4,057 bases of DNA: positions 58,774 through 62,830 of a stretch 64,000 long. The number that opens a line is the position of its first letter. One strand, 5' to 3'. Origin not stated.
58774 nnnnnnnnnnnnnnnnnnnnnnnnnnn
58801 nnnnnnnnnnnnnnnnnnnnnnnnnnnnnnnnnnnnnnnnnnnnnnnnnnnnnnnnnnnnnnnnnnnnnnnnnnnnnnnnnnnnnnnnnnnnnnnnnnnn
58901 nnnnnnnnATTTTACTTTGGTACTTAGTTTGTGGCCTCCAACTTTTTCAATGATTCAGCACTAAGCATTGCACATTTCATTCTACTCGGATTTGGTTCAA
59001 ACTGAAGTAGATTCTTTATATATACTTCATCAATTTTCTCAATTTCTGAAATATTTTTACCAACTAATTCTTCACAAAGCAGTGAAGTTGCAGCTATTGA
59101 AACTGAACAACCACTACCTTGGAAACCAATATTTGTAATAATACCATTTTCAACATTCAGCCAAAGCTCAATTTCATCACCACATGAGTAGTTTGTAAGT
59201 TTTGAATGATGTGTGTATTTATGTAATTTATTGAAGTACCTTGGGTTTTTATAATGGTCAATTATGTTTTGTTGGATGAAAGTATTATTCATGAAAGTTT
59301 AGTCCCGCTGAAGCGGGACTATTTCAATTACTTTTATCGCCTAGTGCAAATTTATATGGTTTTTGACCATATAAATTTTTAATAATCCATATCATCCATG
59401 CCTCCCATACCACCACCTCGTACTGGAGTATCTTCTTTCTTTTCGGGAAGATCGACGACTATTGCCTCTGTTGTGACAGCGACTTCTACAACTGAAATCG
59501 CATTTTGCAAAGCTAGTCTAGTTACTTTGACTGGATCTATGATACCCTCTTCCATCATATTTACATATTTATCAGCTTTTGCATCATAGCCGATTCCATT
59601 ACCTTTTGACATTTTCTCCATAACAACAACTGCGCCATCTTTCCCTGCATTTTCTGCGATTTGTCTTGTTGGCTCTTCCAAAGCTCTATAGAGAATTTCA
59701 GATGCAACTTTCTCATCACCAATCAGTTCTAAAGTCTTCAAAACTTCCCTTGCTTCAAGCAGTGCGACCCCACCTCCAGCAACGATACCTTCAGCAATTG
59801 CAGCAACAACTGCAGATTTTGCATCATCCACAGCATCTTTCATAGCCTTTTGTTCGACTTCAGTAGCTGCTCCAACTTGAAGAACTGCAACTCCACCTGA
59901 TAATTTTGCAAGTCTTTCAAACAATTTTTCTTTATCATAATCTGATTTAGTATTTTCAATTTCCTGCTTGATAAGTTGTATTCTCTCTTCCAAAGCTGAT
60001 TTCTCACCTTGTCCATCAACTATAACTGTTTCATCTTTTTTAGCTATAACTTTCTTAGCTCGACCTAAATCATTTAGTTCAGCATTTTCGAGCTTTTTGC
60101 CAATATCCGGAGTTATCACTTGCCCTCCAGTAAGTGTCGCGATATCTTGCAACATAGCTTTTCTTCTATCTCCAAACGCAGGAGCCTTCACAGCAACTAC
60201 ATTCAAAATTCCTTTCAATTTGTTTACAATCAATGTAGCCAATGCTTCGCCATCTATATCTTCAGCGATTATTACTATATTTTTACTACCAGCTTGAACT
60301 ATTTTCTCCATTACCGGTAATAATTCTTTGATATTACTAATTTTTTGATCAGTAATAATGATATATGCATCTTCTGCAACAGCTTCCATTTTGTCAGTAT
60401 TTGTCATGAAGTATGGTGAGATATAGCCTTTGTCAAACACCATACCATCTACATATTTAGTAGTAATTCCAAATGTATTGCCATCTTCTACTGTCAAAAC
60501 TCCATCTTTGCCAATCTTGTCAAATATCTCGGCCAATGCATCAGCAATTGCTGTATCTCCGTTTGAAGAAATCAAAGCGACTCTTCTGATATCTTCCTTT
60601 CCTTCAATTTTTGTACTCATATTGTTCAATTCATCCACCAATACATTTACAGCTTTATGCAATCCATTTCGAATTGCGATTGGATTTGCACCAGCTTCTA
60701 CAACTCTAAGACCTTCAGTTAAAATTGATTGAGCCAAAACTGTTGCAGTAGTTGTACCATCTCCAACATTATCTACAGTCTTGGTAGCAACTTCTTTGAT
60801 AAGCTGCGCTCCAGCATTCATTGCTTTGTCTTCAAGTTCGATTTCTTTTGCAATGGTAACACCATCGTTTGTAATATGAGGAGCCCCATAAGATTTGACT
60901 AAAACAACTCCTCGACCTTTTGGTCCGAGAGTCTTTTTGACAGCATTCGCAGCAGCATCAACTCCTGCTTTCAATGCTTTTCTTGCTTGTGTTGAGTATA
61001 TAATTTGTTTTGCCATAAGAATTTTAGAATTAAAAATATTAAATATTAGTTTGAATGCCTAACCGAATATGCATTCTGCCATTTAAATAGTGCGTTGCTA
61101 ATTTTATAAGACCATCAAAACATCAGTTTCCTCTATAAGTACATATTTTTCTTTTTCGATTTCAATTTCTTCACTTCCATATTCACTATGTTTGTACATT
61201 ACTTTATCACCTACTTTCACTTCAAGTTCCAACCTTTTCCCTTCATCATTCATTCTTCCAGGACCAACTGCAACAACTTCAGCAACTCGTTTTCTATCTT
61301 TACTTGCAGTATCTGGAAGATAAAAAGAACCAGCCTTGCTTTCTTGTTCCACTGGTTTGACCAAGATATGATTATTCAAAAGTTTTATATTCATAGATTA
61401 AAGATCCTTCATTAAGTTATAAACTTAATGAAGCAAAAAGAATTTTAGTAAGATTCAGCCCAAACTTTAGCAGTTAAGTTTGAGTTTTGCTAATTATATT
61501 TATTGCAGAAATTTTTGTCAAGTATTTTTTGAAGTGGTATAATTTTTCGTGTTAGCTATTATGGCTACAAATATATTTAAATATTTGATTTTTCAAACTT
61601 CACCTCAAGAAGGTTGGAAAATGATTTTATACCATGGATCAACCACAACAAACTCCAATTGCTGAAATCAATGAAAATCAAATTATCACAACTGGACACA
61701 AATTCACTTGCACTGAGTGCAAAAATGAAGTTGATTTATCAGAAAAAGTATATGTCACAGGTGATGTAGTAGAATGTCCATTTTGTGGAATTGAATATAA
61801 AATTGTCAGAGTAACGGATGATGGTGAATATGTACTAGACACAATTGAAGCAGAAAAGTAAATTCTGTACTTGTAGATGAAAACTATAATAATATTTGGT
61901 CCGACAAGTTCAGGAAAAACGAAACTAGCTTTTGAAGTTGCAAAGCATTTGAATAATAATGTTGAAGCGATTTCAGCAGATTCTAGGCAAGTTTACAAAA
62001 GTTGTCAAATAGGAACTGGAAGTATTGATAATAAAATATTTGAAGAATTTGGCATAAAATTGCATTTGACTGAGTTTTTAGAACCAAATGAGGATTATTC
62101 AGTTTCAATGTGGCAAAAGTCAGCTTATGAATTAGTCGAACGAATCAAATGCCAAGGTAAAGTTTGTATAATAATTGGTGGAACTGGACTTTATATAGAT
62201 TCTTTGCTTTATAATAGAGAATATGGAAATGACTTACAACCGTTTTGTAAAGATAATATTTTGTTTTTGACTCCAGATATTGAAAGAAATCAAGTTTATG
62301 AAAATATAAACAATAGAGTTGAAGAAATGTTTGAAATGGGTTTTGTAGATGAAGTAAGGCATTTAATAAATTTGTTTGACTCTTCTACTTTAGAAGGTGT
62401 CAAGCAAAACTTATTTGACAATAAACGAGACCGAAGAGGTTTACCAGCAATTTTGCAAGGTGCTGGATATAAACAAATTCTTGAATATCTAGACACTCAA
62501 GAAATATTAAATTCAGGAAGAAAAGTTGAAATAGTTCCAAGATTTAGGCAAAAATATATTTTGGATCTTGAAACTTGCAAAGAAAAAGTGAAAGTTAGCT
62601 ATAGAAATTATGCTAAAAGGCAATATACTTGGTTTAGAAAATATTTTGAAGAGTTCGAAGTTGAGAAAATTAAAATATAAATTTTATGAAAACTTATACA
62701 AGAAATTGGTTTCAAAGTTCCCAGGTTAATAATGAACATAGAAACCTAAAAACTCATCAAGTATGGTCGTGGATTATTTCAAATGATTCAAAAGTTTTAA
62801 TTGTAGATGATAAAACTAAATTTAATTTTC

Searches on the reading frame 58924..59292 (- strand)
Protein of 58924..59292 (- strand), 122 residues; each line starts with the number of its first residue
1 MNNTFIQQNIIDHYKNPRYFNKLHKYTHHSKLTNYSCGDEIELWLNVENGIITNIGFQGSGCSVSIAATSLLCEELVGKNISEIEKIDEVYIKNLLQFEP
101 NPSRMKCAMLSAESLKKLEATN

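Call 17: search_protein_families(library=pfam, proteins=[window:58924-59292:-], max_evalue=0.001)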
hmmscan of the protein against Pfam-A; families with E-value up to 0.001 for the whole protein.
window:58924-59292:- (122 aa): 1 family
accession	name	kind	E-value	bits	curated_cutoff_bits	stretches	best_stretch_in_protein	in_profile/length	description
PF01592.21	NifU_N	-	2.9e-22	79.6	22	1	7-117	3-115/127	NifU-like N terminal domain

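Call 69: search_protein_families(library=ncbifam, proteins=[window:58924-59292:-], max_evalue=0.00001)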
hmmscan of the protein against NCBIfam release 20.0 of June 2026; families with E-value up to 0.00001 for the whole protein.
window:58924-59292:- (122 aa): 4 families
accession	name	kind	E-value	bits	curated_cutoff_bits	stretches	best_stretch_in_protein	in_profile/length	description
TIGR01994.1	SUF_scaf_2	equivalog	1.6e-26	93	92.5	1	5-91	4-90/137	Fe-S cluster assembly sulfur transfer protein SufU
TIGR03419.1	NifU_clost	equivalog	7.6e-20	71.5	187.9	1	8-117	3-111/121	Fe-S cluster assembly scaffold protein NifU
TIGR01999.1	iscU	equivalog_domain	5.1e-17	62.1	192.4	1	8-117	3-114/124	Fe-S cluster assembly scaffold IscU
TIGR02000.1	NifU_proper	equivalog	5.7e-13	48.9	273.3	1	9-116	7-115/290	Fe-S cluster assembly protein NifU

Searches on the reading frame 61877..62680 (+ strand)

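Call 48: search_protein_families(library=pfam, proteins=[window:61877-62680:+], max_evalue=0.001)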
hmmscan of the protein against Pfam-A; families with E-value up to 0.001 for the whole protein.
window:61877-62680:+ (267 aa): 2 families
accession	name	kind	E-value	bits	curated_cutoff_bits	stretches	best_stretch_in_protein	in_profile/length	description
PF01715.23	IPPT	-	3.2e-40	138.8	23.6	2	127-255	152-242/243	IPP transferase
PF01745.22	IPT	-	1.1e-05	25.5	20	1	1-50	1-48/233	Isopentenyl transferase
